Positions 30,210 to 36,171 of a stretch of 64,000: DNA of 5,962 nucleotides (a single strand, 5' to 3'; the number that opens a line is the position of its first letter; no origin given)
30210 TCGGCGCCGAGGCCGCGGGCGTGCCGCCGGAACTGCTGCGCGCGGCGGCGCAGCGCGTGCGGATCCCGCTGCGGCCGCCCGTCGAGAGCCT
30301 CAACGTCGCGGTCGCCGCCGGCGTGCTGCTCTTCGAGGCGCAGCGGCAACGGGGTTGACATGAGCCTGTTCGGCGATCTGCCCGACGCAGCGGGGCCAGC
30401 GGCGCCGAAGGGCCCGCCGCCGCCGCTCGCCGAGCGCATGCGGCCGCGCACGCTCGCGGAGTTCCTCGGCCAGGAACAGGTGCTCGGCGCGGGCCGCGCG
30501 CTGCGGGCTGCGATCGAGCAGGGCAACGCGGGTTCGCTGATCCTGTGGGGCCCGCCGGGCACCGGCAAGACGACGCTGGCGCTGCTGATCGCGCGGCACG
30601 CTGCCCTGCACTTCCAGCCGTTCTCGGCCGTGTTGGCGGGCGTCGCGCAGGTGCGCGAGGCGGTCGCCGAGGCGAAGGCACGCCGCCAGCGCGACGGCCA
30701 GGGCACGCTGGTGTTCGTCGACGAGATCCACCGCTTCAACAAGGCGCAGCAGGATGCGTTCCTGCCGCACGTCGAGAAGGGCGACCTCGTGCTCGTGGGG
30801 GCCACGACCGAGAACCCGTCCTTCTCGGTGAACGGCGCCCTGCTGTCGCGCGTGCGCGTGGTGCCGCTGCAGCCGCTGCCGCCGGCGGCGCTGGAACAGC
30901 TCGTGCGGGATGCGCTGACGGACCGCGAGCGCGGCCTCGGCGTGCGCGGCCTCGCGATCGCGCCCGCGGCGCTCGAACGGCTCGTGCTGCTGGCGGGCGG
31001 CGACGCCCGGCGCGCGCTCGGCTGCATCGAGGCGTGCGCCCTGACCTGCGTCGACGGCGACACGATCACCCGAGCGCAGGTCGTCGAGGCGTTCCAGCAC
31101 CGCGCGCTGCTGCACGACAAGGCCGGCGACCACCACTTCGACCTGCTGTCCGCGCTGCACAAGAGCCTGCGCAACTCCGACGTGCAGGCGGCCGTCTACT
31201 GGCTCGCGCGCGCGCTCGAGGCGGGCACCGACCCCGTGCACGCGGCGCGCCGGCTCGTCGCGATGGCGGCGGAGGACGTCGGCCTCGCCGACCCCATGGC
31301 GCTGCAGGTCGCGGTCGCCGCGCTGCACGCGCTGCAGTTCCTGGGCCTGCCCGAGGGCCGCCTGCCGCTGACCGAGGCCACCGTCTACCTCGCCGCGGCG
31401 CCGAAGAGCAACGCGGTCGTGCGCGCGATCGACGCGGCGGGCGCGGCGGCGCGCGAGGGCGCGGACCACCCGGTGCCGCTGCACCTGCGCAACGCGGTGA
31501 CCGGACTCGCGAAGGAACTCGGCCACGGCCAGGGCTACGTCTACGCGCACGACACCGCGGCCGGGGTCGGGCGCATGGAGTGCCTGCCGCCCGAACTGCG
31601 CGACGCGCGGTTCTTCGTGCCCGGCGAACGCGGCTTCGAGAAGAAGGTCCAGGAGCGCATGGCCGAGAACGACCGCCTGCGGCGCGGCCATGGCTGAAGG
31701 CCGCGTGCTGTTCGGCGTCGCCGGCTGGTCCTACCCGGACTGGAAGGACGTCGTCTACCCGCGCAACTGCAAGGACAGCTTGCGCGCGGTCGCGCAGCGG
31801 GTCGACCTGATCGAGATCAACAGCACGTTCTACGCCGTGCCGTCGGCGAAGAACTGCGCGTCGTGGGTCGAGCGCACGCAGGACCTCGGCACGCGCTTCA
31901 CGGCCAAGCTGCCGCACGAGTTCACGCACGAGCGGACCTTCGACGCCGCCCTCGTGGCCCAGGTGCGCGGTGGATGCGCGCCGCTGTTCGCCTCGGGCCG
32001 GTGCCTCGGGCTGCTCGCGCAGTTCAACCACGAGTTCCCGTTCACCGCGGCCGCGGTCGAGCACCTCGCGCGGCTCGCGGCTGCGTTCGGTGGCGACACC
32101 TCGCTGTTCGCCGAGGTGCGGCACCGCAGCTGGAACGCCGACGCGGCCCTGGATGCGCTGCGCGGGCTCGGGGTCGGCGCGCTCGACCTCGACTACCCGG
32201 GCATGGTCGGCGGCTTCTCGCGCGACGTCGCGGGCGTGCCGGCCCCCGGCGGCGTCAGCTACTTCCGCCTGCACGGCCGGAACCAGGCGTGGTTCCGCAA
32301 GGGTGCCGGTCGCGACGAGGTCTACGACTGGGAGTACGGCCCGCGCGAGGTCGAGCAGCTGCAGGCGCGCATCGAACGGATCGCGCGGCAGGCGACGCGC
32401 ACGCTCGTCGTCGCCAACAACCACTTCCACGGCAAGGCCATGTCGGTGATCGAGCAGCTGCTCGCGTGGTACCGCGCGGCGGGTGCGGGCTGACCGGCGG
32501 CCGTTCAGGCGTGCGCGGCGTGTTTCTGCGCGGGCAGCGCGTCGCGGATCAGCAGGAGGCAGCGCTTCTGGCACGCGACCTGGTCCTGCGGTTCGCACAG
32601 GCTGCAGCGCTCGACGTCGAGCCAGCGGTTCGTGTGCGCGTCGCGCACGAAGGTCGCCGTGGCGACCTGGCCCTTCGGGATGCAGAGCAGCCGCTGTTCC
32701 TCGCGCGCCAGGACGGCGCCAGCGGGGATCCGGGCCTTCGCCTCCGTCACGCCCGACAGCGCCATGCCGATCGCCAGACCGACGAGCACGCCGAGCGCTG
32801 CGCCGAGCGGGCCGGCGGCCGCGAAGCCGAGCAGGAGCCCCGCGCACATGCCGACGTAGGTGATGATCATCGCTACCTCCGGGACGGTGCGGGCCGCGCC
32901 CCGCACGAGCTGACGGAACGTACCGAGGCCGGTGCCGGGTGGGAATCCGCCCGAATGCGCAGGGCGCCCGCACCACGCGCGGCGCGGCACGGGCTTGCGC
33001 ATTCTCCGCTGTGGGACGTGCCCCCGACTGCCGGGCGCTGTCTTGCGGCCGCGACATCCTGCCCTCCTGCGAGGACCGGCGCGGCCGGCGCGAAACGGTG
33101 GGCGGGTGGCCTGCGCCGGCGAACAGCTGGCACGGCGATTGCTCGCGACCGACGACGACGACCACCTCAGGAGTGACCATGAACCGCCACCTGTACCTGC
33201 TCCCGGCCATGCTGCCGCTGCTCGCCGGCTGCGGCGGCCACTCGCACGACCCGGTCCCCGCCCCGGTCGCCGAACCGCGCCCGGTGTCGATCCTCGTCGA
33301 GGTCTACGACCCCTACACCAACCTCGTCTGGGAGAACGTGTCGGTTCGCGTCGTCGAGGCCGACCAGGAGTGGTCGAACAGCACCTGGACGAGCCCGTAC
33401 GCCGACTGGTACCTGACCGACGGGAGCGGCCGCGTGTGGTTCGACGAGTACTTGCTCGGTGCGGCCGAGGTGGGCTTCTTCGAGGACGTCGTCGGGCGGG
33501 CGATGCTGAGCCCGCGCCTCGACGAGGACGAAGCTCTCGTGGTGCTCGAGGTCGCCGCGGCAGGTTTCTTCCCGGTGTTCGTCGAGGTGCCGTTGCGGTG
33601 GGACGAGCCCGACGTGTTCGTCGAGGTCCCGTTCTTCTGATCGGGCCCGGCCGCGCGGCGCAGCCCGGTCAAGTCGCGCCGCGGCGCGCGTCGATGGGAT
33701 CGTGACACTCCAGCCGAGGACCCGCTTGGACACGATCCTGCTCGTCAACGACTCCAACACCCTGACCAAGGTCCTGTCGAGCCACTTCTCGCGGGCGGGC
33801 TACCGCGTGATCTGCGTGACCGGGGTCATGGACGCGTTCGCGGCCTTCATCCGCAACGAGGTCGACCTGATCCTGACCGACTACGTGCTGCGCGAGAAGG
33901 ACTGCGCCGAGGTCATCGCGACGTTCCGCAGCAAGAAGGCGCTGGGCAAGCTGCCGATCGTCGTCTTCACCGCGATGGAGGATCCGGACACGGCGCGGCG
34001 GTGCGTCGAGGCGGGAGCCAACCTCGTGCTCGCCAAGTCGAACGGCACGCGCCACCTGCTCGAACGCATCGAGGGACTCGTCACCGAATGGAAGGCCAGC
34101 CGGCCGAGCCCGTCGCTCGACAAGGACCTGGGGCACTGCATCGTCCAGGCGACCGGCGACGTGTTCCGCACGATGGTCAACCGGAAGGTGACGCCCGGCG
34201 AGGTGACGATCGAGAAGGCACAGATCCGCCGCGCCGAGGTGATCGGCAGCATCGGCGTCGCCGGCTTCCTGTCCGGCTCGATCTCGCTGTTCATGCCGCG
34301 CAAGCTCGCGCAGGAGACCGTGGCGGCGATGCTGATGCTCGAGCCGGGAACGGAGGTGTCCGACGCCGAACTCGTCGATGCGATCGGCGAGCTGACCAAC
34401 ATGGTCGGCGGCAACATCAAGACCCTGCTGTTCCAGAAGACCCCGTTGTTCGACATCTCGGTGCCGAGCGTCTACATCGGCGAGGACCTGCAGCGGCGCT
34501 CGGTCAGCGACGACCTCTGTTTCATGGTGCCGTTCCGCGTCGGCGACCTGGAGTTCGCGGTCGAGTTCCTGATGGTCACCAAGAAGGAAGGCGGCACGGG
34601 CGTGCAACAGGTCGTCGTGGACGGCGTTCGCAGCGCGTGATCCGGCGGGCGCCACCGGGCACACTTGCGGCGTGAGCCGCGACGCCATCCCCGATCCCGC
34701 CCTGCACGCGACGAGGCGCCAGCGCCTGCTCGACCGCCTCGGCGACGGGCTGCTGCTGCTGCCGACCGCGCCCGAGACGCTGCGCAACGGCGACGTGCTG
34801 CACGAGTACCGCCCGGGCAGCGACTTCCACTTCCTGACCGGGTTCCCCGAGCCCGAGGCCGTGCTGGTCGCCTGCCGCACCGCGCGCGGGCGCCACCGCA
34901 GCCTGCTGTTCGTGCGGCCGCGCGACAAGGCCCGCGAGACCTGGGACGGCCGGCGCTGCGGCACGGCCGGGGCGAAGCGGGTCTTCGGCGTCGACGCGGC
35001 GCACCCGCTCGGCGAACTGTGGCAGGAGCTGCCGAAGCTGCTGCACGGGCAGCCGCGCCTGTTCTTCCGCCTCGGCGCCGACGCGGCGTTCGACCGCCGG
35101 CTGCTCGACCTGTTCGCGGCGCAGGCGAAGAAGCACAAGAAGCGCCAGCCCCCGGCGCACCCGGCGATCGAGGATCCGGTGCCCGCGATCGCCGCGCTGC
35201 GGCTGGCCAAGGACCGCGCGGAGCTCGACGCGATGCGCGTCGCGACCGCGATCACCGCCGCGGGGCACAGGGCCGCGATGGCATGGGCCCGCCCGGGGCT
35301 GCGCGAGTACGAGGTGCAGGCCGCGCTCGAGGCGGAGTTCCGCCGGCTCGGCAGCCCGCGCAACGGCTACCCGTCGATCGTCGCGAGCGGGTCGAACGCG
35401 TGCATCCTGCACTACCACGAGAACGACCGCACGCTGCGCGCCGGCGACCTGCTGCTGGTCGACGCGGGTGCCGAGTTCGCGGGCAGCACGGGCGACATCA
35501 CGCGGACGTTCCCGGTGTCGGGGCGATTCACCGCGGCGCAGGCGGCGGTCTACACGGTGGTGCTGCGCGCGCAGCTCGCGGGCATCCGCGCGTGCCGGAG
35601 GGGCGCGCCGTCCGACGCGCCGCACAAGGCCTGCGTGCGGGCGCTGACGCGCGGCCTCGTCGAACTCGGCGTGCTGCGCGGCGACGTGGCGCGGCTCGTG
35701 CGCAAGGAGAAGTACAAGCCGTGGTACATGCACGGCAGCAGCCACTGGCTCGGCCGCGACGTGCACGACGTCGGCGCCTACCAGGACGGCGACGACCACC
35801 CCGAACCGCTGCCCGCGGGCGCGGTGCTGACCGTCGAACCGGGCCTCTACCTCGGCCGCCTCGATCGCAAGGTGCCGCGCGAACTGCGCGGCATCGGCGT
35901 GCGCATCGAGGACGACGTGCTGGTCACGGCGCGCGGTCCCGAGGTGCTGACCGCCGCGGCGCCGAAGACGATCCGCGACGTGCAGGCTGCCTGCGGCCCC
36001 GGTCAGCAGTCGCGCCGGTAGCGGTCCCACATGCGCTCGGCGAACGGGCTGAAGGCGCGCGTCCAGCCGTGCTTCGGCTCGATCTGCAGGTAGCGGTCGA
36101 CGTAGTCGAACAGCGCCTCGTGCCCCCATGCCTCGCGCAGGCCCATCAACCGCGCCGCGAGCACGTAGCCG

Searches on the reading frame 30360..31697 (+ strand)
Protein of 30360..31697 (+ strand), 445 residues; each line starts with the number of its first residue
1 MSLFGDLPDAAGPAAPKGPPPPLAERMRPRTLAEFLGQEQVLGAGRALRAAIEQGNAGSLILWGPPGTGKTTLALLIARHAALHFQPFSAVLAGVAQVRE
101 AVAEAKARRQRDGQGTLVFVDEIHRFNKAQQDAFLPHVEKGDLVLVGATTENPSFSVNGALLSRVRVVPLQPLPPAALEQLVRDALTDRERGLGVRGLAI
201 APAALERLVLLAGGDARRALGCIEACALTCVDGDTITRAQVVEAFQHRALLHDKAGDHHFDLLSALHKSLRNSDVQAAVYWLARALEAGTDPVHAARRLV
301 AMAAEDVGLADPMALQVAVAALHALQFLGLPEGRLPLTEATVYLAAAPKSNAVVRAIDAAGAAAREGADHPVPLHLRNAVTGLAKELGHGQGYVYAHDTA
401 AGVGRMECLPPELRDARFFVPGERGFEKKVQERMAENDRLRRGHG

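Call 41: search_protein_families(library=pfam, proteins=[window:30360-31697:+], max_evalue=0.0001)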
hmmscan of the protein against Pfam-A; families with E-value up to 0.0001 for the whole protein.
window:30360-31697:+ (445 aa): 6 families
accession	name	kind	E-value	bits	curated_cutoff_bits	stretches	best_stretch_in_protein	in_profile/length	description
PF12002.13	MgsA_C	-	8.3e-61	205.2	27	1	272-436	1-165/167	MgsA AAA+ ATPase C terminal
PF16193.11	AAA_assoc_2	-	4.5e-20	72.1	34.3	1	198-271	5-81/81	AAA C-terminal domain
PF00004.35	AAA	-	6.5e-13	49.7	21.2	1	60-167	1-125/131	ATPase family associated with various cellular activities (AAA)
PF05496.18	RuvB_N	-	1.3e-12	48.2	27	1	27-143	1-113/159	Holliday junction DNA helicase RuvB P-loop domain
PF07728.20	AAA_5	-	9.6e-06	26.1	22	0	60-149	2-101/139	AAA domain (dynein-related subfamily)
PF13191.12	AAA_16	-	1.1e-05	26.5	32.6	0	35-82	2-49/167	AAA ATPase domain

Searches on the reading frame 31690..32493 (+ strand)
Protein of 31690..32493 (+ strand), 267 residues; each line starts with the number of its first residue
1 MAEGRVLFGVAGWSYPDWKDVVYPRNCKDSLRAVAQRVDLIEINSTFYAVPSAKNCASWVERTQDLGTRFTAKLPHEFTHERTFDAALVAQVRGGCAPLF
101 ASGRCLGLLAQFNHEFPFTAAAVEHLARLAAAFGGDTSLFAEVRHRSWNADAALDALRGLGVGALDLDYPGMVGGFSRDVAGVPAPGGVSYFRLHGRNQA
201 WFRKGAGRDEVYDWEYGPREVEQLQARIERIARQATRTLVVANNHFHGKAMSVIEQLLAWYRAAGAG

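Call 41: search_protein_families(library=pfam, proteins=[window:31690-32493:+], max_evalue=0.0001)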
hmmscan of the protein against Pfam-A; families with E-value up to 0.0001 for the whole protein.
window:31690-32493:+ (267 aa): 1 family
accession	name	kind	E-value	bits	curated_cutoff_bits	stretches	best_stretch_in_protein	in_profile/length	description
PF01904.24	DUF72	-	4.1e-40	138.6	25.3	1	23-258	1-215/217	Protein of unknown function DUF72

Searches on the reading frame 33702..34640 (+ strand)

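Call 41: search_protein_families(library=pfam, proteins=[window:33702-34640:+], max_evalue=0.0001)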
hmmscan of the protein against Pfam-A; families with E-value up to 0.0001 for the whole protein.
window:33702-34640:+ (312 aa): 2 families
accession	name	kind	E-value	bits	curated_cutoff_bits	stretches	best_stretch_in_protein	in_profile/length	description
PF13690.11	CheX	-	4.7e-18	65.5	27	1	180-279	1-94/94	Chemotaxis phosphatase CheX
PF00072.30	Response_reg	-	1.8e-14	54.3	30.2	1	12-124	1-111/111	Response regulator receiver domain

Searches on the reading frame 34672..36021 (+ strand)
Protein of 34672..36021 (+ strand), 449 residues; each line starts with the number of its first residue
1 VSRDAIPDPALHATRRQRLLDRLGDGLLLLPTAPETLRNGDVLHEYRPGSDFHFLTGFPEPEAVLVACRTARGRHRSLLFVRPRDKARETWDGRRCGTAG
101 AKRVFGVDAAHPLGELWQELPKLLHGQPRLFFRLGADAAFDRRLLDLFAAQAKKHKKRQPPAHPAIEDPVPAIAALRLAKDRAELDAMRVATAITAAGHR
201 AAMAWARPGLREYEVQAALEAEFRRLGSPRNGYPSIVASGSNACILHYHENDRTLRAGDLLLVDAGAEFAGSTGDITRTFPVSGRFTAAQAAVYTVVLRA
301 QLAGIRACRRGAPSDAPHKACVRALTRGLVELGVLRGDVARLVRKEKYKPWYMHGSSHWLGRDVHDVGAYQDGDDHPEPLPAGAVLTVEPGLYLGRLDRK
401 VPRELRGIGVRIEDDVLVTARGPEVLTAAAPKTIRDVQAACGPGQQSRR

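Call 41: search_protein_families(library=pfam, proteins=[window:34672-36021:+], max_evalue=0.0001)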
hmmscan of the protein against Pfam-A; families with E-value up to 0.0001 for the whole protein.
window:34672-36021:+ (449 aa): 2 families
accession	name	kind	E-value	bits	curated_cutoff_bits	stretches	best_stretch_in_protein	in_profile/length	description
PF00557.29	Peptidase_M24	-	6.9e-59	199.5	23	1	187-420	2-208/208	Metallopeptidase family M24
PF05195.22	AMP_N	-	2.1e-32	111.8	24.6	1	12-129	1-119/121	Aminopeptidase P, N-terminal domain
